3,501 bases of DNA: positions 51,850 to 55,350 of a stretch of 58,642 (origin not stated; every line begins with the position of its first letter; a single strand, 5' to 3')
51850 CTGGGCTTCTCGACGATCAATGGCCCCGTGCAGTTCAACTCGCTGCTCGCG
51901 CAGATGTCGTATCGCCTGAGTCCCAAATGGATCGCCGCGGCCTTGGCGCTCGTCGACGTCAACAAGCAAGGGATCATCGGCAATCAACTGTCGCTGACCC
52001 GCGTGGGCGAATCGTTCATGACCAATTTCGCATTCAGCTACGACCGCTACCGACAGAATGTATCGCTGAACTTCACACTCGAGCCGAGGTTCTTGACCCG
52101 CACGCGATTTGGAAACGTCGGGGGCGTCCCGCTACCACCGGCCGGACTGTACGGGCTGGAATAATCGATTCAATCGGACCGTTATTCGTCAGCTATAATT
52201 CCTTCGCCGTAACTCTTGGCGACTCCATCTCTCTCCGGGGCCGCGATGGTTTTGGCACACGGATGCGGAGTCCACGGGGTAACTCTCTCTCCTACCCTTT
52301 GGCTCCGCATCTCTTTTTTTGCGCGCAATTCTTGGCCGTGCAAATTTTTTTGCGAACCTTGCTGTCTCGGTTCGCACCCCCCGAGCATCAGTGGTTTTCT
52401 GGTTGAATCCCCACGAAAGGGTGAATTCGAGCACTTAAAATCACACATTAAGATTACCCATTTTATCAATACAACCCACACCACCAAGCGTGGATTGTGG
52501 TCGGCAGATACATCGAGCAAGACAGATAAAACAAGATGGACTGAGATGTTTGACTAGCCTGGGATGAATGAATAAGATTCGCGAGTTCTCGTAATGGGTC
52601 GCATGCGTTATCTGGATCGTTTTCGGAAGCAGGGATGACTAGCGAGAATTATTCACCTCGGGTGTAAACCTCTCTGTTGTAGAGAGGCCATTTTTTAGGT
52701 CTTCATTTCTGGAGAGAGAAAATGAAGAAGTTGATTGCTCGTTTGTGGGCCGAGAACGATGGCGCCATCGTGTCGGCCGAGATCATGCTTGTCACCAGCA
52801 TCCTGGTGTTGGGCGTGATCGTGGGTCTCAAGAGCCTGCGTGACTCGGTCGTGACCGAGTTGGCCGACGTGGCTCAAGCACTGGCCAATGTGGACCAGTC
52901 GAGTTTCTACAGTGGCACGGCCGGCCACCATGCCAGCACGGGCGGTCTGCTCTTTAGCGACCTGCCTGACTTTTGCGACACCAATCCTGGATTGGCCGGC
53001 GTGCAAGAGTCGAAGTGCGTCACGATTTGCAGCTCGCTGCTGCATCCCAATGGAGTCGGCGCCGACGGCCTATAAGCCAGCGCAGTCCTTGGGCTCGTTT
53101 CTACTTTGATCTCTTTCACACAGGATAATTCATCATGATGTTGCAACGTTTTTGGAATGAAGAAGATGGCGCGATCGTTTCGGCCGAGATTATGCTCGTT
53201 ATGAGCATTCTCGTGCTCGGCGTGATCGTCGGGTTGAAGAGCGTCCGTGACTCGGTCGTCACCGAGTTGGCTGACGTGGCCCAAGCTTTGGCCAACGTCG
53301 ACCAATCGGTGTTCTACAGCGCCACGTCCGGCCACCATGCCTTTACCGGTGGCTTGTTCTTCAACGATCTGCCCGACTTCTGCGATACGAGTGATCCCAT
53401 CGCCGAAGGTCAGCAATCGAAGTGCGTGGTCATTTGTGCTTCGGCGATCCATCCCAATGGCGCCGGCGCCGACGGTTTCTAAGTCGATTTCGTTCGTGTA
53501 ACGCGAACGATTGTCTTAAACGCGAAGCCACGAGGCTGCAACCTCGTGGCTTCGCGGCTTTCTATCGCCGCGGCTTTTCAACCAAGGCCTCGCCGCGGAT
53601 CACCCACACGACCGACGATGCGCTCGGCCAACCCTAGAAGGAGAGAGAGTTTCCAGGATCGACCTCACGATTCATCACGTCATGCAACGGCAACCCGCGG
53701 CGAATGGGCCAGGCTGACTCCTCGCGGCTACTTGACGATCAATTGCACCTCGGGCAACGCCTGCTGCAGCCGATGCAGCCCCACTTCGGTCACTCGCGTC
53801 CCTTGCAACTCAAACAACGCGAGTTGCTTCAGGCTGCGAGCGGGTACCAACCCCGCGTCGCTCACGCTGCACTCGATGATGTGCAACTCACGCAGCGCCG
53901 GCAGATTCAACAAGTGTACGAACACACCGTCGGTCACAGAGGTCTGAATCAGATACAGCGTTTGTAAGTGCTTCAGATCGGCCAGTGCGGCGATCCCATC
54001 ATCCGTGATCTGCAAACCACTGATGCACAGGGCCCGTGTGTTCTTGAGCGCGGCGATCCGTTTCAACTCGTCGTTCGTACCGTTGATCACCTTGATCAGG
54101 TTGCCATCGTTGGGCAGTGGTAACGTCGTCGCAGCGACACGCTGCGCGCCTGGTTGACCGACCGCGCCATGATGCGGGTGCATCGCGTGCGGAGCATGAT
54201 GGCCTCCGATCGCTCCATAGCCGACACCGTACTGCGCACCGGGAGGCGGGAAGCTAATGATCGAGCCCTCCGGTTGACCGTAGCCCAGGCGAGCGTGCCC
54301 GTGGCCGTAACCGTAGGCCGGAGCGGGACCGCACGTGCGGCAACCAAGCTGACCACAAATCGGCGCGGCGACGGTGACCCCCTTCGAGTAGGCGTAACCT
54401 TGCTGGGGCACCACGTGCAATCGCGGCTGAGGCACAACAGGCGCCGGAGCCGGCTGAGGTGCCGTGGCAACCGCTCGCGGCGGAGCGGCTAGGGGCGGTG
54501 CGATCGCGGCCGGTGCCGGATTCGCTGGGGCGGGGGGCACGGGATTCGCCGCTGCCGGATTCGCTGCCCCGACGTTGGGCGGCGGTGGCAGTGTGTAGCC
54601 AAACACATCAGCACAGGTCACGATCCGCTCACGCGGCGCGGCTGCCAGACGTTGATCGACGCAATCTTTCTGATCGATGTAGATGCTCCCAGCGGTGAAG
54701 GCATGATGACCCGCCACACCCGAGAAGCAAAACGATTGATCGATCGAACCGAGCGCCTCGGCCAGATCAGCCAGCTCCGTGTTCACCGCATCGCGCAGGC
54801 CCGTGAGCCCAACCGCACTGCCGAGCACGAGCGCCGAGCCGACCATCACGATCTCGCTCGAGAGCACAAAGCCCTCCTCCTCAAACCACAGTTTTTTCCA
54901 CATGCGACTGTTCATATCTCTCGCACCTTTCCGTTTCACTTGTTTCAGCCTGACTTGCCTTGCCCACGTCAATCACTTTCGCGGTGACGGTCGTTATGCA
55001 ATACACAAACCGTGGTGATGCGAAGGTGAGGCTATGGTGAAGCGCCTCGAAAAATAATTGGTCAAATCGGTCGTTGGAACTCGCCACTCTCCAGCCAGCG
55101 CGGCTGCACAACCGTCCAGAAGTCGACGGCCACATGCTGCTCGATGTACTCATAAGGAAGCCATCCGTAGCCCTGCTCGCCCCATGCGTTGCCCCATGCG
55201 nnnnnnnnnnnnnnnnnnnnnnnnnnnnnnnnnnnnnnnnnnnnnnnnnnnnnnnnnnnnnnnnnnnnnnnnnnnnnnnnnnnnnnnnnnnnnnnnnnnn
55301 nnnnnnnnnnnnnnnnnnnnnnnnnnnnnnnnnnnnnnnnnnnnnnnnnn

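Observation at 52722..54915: Three paralogs of an unrecognised Flp/TadE-like plus GHHA/Cys module, one fused to leucine-rich repeats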

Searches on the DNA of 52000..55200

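Call 72: search_rna_families(source=window, start=52000, end=55200, threshold=evalue, max_evalue=1)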
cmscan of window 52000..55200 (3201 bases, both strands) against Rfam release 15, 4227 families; matches with E-value up to 1: 1.
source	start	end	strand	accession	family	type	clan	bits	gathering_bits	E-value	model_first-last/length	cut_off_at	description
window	55002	55086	+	RF00521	SAM_alpha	Cis-reg; riboswitch;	-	19.5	36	0.29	1-79/79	no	Alpha-proteobacteria SAM riboswitch aptamer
